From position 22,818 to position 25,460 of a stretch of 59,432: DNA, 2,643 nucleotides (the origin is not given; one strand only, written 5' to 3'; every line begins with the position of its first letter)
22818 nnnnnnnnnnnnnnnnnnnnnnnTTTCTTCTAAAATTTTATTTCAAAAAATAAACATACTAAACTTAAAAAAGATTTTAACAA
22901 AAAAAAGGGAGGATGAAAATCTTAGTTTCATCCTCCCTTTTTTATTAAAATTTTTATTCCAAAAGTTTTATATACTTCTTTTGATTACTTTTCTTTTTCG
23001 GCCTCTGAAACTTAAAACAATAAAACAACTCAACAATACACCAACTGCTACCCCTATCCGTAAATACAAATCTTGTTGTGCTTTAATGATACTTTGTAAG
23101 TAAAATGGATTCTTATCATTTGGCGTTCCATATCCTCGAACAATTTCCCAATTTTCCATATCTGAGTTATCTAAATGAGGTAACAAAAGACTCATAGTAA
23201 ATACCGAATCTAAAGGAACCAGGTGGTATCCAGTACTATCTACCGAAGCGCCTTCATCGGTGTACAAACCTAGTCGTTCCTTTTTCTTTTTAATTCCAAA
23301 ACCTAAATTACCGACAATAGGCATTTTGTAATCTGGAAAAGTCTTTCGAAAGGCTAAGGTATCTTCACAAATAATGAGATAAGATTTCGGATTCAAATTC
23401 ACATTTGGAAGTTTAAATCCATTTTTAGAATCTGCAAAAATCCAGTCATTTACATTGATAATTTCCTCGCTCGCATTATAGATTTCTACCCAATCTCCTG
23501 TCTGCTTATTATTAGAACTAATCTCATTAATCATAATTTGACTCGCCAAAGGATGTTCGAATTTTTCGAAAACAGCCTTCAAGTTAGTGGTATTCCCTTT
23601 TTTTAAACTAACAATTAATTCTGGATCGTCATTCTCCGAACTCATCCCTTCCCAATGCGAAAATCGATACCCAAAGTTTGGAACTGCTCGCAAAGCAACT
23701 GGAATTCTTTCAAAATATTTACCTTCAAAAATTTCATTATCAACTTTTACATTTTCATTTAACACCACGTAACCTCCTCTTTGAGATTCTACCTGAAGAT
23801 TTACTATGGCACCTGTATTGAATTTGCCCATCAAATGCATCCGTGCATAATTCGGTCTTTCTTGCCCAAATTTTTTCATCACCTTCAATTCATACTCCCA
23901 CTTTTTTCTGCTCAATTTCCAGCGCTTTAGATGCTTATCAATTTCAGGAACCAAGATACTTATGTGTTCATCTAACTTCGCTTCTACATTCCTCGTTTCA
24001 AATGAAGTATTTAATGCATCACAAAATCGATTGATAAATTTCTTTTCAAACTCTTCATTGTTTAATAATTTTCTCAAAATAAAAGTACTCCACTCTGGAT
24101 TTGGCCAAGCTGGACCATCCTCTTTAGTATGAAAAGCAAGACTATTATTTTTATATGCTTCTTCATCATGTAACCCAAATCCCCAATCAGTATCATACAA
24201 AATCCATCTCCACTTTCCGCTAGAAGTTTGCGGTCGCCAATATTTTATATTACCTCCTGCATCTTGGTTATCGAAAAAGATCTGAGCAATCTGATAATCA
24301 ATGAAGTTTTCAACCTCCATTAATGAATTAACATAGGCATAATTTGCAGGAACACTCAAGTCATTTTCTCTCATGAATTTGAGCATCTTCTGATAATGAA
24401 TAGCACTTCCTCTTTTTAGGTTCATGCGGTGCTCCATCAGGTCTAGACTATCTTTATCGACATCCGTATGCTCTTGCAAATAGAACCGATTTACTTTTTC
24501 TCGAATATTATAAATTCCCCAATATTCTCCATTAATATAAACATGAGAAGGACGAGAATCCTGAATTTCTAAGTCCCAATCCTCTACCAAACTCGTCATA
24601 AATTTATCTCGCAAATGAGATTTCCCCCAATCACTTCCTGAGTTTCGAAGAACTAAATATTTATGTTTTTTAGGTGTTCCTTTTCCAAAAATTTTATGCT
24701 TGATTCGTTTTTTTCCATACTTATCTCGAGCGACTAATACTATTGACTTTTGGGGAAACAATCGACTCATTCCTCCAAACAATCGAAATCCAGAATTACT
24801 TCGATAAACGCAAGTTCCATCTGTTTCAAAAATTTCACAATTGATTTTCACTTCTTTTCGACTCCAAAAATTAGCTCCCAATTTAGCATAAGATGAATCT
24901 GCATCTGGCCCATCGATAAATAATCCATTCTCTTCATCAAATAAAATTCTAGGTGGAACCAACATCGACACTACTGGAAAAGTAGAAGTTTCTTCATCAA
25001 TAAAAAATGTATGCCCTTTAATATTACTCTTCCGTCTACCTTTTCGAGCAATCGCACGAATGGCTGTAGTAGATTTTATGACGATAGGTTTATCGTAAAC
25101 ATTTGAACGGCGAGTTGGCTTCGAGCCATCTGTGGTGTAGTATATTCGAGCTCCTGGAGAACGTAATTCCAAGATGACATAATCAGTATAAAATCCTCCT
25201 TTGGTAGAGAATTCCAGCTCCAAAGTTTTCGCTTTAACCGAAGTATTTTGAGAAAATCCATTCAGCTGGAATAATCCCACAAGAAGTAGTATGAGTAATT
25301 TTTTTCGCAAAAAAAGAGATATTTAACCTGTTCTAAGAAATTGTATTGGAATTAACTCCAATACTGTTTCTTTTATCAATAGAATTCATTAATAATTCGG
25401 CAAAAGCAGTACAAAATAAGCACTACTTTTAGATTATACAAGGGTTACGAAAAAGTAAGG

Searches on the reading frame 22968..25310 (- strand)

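Call 27: search_protein_families(library=ncbifam, proteins=[window:22968-25310:-], max_evalue=0.00001)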
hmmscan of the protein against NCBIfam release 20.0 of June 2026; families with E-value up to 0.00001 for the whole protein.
window:22968-25310:- (780 aa): 0 families

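Call 85: search_protein_families(library=pfam, proteins=[window:22968-25310:-], max_evalue=0.001)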
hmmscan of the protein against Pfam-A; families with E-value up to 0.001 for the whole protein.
window:22968-25310:- (780 aa): 5 families
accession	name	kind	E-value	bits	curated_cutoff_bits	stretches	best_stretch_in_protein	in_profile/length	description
PF08757.17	CotH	-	4e-53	181.4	23.8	1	176-488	2-321/322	CotH kinase protein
PF13290.12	CHB_HEX_C_1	-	3.6e-17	62.5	22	1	37-95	2-62/67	Chitobiase/beta-hexosaminidase C-terminal domain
PF13287.12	Fn3_assoc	-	7.2e-16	58.5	23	1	47-101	3-58/59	Fn3 associated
PF00932.25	LTD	-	5.6e-12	46.4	34.3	1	590-695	6-107/109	Lamin Tail Domain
PF03174.19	CHB_HEX_C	-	1.7e-05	25.1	23.6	1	49-96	30-75/76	Chitobiase/beta-hexosaminidase C-terminal domain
